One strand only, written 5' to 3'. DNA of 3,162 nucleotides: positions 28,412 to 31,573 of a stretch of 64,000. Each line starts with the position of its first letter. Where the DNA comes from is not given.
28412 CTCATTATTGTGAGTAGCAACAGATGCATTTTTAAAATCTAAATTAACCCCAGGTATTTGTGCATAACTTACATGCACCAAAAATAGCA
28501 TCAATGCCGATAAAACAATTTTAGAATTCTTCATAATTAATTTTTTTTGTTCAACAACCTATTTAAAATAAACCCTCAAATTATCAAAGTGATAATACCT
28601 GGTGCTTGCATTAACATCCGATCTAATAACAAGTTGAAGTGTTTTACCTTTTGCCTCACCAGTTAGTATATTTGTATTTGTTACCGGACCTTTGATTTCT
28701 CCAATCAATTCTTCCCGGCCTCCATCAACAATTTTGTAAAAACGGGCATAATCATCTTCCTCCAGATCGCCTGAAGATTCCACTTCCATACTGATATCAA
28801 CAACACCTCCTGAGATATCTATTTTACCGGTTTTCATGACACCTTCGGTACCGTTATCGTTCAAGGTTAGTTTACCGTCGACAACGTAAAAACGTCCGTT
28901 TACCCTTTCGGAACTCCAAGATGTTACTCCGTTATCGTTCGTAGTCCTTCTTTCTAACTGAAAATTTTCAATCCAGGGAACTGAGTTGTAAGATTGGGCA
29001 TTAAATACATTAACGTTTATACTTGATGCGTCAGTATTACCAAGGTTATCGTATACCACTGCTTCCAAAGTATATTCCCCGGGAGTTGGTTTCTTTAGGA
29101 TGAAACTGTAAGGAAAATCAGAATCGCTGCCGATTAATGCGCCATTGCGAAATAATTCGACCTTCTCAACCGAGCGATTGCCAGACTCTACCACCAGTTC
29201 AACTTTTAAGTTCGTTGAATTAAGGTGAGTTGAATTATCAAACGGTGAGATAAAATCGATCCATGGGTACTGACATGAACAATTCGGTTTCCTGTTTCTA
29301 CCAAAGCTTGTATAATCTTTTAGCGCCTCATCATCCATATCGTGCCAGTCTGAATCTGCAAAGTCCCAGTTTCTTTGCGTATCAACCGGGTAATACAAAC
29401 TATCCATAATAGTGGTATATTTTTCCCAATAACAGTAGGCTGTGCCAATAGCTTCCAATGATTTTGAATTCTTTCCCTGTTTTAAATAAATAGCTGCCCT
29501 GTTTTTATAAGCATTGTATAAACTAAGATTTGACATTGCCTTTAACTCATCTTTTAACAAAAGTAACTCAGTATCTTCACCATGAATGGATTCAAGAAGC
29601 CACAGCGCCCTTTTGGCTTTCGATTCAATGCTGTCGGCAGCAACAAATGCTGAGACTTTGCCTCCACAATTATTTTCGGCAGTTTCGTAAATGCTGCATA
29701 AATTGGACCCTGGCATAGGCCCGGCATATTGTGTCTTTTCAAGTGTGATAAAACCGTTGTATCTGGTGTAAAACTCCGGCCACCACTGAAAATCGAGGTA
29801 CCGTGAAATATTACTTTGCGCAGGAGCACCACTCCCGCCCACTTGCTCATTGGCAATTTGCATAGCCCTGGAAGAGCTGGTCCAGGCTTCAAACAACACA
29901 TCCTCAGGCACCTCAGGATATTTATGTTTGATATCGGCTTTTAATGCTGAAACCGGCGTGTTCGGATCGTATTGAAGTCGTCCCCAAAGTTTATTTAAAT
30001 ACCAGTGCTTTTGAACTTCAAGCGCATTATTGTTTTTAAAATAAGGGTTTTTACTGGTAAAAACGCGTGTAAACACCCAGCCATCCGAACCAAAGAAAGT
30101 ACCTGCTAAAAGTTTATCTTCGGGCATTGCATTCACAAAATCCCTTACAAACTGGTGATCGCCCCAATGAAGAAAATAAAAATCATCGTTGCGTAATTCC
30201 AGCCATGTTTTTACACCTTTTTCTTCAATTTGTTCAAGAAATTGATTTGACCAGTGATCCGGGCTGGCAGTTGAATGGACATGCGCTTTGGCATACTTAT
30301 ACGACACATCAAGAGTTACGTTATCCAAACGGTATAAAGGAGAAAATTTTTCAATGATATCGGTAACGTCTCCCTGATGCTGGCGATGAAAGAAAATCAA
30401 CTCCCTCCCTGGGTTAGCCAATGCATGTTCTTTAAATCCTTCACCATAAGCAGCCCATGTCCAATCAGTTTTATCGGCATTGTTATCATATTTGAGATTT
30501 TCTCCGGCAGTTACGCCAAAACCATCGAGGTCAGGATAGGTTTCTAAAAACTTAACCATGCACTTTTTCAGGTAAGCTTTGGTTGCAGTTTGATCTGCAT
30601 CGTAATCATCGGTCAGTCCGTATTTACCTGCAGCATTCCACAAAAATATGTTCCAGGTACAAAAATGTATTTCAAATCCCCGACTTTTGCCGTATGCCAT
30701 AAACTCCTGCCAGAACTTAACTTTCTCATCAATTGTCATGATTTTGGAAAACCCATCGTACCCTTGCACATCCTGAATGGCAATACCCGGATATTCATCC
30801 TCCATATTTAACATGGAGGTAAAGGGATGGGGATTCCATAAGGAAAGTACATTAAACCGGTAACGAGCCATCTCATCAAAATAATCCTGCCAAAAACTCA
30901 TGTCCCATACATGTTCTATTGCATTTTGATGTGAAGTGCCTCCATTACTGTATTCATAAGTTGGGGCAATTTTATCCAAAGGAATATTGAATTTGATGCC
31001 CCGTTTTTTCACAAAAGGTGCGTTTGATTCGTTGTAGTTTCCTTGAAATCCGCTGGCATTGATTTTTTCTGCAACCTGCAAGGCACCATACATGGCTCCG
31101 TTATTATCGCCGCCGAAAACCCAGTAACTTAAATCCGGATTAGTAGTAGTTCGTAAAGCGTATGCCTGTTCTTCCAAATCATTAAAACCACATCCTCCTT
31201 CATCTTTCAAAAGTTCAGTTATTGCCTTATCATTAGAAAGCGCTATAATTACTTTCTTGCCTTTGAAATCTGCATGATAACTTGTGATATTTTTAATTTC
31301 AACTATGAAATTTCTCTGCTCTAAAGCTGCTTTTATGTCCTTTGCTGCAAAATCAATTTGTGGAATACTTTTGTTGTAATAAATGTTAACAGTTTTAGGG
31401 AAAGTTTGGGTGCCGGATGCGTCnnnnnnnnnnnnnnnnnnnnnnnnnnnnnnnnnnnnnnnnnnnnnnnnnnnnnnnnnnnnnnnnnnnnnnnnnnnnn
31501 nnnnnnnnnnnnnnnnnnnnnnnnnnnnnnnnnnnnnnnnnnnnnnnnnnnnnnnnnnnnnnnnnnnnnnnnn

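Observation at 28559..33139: A 1526-aa four-part protein carries both putative catalytic modules plus Ig-like and lectin-like tails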

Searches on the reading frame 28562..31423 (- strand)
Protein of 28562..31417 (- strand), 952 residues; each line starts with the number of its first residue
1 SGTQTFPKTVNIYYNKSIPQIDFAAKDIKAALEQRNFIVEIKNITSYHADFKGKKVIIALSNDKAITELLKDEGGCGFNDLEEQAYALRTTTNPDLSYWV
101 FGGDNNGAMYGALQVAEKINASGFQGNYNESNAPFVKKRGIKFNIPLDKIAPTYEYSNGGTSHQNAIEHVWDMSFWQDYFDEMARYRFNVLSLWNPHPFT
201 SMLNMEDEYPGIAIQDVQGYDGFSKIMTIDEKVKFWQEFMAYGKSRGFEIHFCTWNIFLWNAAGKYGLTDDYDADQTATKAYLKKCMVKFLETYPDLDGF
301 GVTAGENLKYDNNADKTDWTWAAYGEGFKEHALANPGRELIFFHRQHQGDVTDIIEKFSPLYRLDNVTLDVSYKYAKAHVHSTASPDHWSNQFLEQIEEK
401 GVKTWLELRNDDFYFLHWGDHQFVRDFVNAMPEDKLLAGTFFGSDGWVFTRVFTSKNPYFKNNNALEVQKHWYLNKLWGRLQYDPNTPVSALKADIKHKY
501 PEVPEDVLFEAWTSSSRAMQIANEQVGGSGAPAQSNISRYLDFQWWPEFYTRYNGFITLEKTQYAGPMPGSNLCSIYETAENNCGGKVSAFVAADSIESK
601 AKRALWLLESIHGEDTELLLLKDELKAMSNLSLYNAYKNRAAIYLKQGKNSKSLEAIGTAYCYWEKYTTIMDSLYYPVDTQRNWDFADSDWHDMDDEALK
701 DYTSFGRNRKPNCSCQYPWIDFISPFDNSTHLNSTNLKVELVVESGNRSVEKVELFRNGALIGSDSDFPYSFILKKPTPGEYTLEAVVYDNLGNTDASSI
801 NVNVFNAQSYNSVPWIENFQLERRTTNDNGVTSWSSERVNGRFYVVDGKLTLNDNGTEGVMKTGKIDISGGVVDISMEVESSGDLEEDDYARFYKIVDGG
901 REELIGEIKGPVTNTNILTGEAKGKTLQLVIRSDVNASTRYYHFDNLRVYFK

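Call 14: find_homologous_proteins(query=window:28562-31417:-)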
Query window:28562-31417:- (952 aa): 964 proteins with E <= 0.001 among 7322 candidates; the best 120 are listed.
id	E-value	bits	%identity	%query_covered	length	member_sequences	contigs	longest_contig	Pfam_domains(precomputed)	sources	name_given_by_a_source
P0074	0.0e+0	1623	72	99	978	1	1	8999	-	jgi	-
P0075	0.0e+0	1129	67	75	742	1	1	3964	-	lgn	-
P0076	0.0e+0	1122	67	74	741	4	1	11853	-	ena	-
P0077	0.0e+0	1105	52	99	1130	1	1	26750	PF17957.8,PF18962.8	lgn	-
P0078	0.0e+0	1099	52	99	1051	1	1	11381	PF17957.8,PF18962.8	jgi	-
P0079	0.0e+0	1087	50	99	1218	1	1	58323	PF17957.8,PF18962.8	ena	-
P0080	0.0e+0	1064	50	100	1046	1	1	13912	PF17957.8,PF18962.8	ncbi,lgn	-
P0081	0.0e+0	1037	50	99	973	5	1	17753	PF17957.8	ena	-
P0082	0.0e+0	1014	50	99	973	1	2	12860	PF17957.8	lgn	-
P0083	9.3e-296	1002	49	99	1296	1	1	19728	PF17957.8,PF18998.7,PF02368.25,PF26918.1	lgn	-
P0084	8.0e-295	999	49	99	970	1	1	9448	PF17957.8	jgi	-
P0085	5.0e-286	970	59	74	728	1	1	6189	-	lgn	-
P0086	1.2e-285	969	60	74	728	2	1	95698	-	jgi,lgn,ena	jgi:hypothetical protein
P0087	3.4e-285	967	59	74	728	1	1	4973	-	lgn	-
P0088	3.6e-285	967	59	74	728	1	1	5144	-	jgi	jgi:hypothetical protein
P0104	2.4e-251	855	45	99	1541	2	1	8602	PF17957.8,PF18998.7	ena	-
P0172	5.6e-215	735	47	74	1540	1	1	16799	PF21307.3,PF14498.13,PF22124.3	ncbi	-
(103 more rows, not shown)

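Call 17: find_encoding_contigs(protein=P0074, flank=8000, max_places=3)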
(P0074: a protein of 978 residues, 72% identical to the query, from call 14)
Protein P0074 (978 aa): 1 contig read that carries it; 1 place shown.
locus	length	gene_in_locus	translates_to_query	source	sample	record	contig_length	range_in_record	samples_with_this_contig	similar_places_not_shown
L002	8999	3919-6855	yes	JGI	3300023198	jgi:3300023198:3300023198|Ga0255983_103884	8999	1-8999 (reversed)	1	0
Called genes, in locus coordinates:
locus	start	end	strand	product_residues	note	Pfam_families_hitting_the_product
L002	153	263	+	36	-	-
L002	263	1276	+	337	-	PF00756:Esterase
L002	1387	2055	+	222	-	PF13386:DsbD_2 (weak)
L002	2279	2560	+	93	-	-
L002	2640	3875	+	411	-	-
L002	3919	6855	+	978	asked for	-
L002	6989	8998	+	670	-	?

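Call 32: predict_structure(alignment_id=A2)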
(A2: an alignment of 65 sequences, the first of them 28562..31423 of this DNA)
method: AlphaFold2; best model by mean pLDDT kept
length: 954 residues; sequences in the alignment: 65
mean_pLDDT: 92.2   pTM: 0.85
mean pLDDT of the five models: 92.2, 91.9, 91.1, 90.9, 90.5
residues with pLDDT >= 90: 726; 70-90: 205; 50-70: 16; < 50: 7
segments of 3 or more residues with pLDDT < 50: 1-6
pLDDT, mean of each block of 10 residues (from residue 1): 50 97 98 96 95 91 96 94 97 92 98 98 92 97 95 78 90 97 98 95 96 95 93 98 98 91 93 91 97 98 88 90 97 98 93 90 97 91 89 86 94 93 97 95 93 95 97 97 97 96 96 98 95 63 90 89 92 94 95 98 98 95 98 98 97 91 97 95 75 89 83 77 84 80 85 94 92 90 91 90 85 92 86 91 85 88 97 97 90 97 97 92 97 91 93 95
secondary structure, 60 per line:
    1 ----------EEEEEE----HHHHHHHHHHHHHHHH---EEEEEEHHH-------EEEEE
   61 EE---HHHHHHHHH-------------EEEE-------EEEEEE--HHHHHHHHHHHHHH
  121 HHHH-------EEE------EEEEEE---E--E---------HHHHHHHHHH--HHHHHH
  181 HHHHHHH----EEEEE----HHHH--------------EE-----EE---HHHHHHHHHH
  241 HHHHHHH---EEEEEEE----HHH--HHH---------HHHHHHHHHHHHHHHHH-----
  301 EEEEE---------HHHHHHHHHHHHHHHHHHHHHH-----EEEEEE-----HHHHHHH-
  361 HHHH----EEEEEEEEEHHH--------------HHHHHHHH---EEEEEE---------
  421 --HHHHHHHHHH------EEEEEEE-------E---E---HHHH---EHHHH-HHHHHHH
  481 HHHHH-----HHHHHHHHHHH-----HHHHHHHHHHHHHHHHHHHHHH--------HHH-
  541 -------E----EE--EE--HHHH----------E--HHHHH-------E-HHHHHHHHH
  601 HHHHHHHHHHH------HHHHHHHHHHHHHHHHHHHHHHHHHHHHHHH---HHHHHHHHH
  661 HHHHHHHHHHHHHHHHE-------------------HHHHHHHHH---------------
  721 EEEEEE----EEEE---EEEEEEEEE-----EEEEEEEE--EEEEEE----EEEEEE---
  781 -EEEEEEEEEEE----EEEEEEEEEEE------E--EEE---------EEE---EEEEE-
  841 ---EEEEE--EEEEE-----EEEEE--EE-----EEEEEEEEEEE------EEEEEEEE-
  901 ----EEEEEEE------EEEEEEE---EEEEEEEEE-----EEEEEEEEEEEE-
elements in order (helices of 4 or more, strands of 3 or more residues): E11-16 H21-36 E40-45 E56-62 H66-74 E88-91 E99-104 H107-124 E132-134 E141-146 H163-172 H175-187 E192-196 H201-204 H231-247 E251-257 H279-295 E301-305 H315-336 E342-347 H353-359 H361-364 E369-377 H395-402 E406-411 H423-432 E439-445 H461-464 H469-472 H474-485 H491-501 H507-528 H561-564 H578-582 H592-611 H618-648 H652-676 H697-705 E721-726 E731-734 E738-746 E752-759 E762-767 E772-777 E782-792 E797-807 E817-819 E829-831 E835-839 E844-848 E851-855 E861-865 E875-885 E892-899 E905-911 E918-924 E928-936 E942-953

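Call 35: fold_search(model_id=the predicted structure, library=pdb)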
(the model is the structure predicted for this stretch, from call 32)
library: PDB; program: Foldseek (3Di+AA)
matches with E <= 10: 1483; with E <= 0.001: 221
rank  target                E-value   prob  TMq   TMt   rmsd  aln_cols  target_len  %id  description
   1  6hzf_A                2.5e-32  1.00  0.56  0.62  15.6      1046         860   14  BP0997, GH138 enzyme targeting pectin rhamnogalacturonan II (released 2019-03-20)
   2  6hze_B                3.4e-32  1.00  0.57  0.62  15.3      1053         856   13  BP0997, GH138 enzyme targeting pectin rhamnogalacturonan II (released 2019-03-20)
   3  6hzg                  1.5e-31  1.00  0.58  0.77   4.9       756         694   17  BP0997, GH138 enzyme targeting pectin rhamnogalacturonan II (released 2019-03-20)
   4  6hzf_B                4.1e-31  1.00  0.55  0.61  15.8      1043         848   14  BP0997, GH138 enzyme targeting pectin rhamnogalacturonan II (released 2019-03-20)
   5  6hze_A                5.6e-31  1.00  0.56  0.61  16.5      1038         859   15  BP0997, GH138 enzyme targeting pectin rhamnogalacturonan II (released 2019-03-20)
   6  5fl1_A                4.6e-16  1.00  0.35  0.45  14.2       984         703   10  Structure of a hydrolase with an inhibitor (released 2016-08-31)
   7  1h41_B                2.3e-15  1.00  0.42  0.55   8.8       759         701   12  Pseudomonas cellulosa E292A alpha-D-glucuronidase mutant complexed with aldotriuronic acid (released 2003-05-01)
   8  7ou8_AAA              3.8e-15  1.00  0.36  0.45  14.2       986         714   10  Human O-GlcNAc hydrolase in complex with DNJNAc-thiazolidines (released 2022-04-13)
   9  1gql_B                4.5e-15  1.00  0.41  0.53   8.9       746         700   12  Structure of Pseudomonas cellulosa alpha-D-glucuronidase complexed with glucuronic acid and xylotriose (released 2002-09-26)
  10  7ou8_BBB              5.5e-15  1.00  0.35  0.44  13.9       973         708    9  Human O-GlcNAc hydrolase in complex with DNJNAc-thiazolidines (released 2022-04-13)
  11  1h41_A                6.5e-15  1.00  0.43  0.56   8.2       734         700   13  Pseudomonas cellulosa E292A alpha-D-glucuronidase mutant complexed with aldotriuronic acid (released 2003-05-01)
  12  1mqq                  1.3e-14  1.00  0.42  0.57   8.9       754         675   12  THE CRYSTAL STRUCTURE OF ALPHA-D-GLUCURONIDASE FROM BACILLUS STEAROTHERMOPHILUS T-1 COMPLEXED WITH GLUCURONIC ACID (released 2003-09-17)
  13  1gql_A                1.4e-14  1.00  0.43  0.55   8.3       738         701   13  Structure of Pseudomonas cellulosa alpha-D-glucuronidase complexed with glucuronic acid and xylotriose (released 2002-09-26)
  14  1l8n_A                1.6e-14  1.00  0.41  0.55   8.7       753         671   12  The 1.5A crystal structure of alpha-D-glucuronidase from Bacillus stearothermophilus T-1, complexed with 4-O-methyl-gl (released 2003-03-21)
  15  5fl0_B                1.6e-14  1.00  0.35  0.45  14.8       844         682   11  Structure of a hydrolase with an inhibitor (released 2016-08-31)
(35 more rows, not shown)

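Call 44: search_solved_structures(query=A2, max_evalue=0.01, show_alignments=1)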
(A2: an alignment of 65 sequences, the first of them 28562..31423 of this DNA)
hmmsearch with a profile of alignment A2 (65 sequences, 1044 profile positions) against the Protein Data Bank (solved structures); distinct sequences matched with E-value up to 0.01: 9.
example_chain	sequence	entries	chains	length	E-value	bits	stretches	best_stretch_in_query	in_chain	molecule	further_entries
6hze_A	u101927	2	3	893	5.9e-20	74.5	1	38-509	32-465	BPa0997 | BPa0997 N-ter E361S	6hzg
6hzf_A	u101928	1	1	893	1.1e-19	73.6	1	38-509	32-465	BPa0997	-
6hzf_B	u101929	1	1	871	4.4e-19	71.6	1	103-509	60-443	BPa0997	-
9x9r_A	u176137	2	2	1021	3.6e-09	38.7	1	725-833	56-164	Chitodextrinase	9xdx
3pdd_A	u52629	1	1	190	6.6e-08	34.6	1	734-824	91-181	Glycoside hydrolase, family 9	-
9kvu_A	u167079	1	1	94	2.2e-07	32.9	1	733-817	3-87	bacterial immunoglobulin domain B1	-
6nz0_Z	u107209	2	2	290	0.00038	22.1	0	725-824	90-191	Dyslexia-associated protein KIAA0319-like protein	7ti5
3pdg_A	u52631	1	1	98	0.0046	18.5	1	737-813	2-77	Fibronectin(III)-like module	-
3pe9_A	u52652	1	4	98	0.0068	18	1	737-824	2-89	Fibronectin(III)-like module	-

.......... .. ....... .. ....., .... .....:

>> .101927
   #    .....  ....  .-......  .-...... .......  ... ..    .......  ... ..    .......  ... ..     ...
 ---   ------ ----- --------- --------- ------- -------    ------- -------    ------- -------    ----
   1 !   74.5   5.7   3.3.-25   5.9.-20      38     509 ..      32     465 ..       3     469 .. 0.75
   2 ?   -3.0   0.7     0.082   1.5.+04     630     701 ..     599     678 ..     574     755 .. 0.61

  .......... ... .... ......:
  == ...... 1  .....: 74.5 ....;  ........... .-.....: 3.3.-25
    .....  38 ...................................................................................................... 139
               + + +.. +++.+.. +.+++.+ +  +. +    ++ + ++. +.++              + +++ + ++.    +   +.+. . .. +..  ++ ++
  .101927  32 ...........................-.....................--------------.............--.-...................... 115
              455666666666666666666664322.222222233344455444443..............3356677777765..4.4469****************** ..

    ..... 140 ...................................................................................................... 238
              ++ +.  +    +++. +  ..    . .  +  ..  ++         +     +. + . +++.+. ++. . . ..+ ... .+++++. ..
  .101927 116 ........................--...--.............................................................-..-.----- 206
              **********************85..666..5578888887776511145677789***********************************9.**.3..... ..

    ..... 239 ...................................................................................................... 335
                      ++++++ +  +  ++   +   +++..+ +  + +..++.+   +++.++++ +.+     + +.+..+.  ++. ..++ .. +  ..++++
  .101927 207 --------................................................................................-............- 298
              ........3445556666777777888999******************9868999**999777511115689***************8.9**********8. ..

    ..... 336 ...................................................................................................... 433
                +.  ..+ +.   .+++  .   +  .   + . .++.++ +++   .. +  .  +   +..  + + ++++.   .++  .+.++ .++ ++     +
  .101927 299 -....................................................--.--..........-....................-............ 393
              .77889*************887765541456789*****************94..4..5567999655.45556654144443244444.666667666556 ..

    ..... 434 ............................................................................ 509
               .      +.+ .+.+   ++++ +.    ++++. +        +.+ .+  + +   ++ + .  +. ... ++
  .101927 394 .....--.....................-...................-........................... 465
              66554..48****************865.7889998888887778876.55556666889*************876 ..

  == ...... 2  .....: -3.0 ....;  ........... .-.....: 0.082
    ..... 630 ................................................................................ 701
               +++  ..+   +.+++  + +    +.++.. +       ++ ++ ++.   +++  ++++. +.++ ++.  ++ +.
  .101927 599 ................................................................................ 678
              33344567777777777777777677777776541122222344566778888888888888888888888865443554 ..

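Call 52: search_protein_families(library=pfam, proteins=[P0172, P0104], max_evalue=0.01)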
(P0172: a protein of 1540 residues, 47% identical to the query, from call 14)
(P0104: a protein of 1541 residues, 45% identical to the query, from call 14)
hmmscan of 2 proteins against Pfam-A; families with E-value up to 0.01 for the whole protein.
P0172 (1540 aa): 3 families
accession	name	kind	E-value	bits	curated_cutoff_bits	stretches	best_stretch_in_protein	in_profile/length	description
PF22124.2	Glyco_hydro_95_cat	-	2.2e-175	583.9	27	1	1042-1445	2-408/408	Glycosyl hydrolase family 95 catalytic domain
PF14498.12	Glyco_hyd_65N_2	-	1.6e-67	228.4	27.7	1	777-1013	1-232/234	Glycosyl hydrolase family 65, N-terminal domain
PF21307.2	Glyco_hydro_95_C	-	4.6e-17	62.7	27.6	1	1457-1517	5-65/94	Glycoside hydrolase family 95, C-terminal domain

P0104 (1541 aa): 3 families
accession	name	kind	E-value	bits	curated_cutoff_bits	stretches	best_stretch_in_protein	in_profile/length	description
PF18998.6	Flg_new_2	-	1.3e-48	163.3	23.6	4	1056-1121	5-71/73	Divergent InlB B-repeat domain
PF17957.7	Big_7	-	3.5e-08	34.4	24.1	1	736-805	1-67/70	Bacterial Ig domain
PF09479.16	Flg_new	-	1.1e-06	29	27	0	1058-1117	6-64/65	Listeria-Bacteroides repeat domain (List_Bact_rpt)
